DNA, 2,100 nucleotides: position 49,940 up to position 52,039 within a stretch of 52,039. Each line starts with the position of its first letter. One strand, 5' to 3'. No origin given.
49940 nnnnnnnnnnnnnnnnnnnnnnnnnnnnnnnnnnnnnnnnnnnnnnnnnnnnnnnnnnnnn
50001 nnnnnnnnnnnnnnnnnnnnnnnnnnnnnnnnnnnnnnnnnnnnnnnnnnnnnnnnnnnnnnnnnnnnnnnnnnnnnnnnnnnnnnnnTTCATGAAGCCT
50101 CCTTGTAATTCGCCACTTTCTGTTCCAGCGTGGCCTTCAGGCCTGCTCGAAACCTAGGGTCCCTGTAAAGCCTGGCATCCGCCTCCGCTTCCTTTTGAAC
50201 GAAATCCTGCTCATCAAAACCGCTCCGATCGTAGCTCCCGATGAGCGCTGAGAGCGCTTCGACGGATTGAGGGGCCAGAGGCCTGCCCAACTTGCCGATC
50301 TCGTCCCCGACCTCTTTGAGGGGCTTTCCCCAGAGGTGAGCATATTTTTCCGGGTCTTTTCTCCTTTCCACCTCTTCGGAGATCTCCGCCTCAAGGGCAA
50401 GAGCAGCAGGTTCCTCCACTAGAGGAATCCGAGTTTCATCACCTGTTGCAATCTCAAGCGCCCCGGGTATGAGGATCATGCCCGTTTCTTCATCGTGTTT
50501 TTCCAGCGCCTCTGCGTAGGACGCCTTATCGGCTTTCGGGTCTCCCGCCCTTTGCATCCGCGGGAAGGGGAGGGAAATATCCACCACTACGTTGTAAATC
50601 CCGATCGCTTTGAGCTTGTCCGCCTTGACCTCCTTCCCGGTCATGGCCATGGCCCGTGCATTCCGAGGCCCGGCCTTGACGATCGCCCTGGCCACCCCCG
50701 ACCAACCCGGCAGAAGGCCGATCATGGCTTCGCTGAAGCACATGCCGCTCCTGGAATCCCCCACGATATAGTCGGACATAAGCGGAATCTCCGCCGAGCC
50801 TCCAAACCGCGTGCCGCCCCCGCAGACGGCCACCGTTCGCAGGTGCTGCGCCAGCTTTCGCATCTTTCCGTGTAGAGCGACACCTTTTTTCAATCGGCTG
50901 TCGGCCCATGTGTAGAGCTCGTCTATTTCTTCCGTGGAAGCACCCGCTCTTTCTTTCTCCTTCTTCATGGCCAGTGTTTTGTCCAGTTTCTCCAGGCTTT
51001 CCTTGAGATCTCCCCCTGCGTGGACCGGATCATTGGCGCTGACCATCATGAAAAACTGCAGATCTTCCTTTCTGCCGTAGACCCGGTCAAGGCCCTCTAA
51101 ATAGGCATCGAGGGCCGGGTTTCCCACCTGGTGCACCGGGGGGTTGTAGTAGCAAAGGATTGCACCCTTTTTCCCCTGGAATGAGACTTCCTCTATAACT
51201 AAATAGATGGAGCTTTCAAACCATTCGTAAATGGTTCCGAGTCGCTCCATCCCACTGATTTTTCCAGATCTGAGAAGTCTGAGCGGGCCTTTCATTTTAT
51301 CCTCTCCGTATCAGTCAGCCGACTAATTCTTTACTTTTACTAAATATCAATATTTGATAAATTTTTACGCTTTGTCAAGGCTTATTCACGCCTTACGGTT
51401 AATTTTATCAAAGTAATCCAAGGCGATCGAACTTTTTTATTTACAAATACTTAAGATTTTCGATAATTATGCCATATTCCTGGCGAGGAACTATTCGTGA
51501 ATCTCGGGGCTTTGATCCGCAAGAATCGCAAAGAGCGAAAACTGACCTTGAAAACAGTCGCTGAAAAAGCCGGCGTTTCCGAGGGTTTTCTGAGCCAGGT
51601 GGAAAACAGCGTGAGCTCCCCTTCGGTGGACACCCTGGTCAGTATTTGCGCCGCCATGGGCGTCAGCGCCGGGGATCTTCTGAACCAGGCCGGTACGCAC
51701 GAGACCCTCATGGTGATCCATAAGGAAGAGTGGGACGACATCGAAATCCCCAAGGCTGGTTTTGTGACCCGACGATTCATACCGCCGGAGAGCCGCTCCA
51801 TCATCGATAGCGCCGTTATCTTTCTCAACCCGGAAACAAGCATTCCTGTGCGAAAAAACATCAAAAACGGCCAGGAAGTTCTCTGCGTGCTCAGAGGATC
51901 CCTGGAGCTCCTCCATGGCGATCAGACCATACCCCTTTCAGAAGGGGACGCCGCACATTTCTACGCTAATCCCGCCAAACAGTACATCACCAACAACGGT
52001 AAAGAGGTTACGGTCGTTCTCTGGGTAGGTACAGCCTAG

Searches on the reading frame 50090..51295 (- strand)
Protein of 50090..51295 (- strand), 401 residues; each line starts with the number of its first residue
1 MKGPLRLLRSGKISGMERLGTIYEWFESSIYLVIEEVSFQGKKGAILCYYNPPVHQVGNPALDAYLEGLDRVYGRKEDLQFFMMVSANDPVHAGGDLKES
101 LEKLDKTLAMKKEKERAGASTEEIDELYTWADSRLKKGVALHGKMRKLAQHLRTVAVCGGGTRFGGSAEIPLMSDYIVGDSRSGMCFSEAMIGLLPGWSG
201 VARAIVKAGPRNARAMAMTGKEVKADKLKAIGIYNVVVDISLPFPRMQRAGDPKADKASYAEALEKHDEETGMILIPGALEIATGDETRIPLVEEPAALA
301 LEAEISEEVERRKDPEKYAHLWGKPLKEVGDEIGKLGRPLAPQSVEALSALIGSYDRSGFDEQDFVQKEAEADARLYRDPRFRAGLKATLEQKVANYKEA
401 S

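Call 48: search_protein_families(library=pfam, proteins=[window:50090-51295:-], max_evalue=0.00001)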
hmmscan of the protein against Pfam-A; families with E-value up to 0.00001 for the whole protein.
window:50090-51295:- (401 aa): 1 family
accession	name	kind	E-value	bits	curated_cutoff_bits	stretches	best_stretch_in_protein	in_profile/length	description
PF00378.25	ECH_1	-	7.6e-09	35.7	27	1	161-238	97-174/251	Enoyl-CoA hydratase/isomerase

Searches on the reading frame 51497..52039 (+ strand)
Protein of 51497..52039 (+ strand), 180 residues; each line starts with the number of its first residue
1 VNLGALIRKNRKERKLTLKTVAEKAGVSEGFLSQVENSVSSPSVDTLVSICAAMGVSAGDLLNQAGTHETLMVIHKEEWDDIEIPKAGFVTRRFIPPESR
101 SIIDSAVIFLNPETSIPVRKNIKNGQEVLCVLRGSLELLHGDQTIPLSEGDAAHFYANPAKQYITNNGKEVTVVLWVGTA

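Call 48: search_protein_families(library=pfam, proteins=[window:51497-52039:+], max_evalue=0.00001)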
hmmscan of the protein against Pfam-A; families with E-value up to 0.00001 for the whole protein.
window:51497-52039:+ (180 aa): 5 families
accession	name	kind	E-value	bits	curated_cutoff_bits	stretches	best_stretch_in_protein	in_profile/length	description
PF01381.28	HTH_3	-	8.6e-13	48.5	23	1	7-60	1-54/55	Helix-turn-helix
PF12844.13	HTH_19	-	1.6e-09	37.9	30.2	1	4-66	1-63/64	Helix-turn-helix domain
PF13560.12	HTH_31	-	5e-09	36.8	27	1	3-61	2-60/64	Helix-turn-helix domain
PF13443.12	HTH_26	-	1.8e-07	31.8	22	1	8-62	3-58/63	Cro/C1-type HTH DNA-binding domain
PF07883.17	Cupin_2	-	1.9e-07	31.1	27.2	1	124-177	17-69/70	Cupin domain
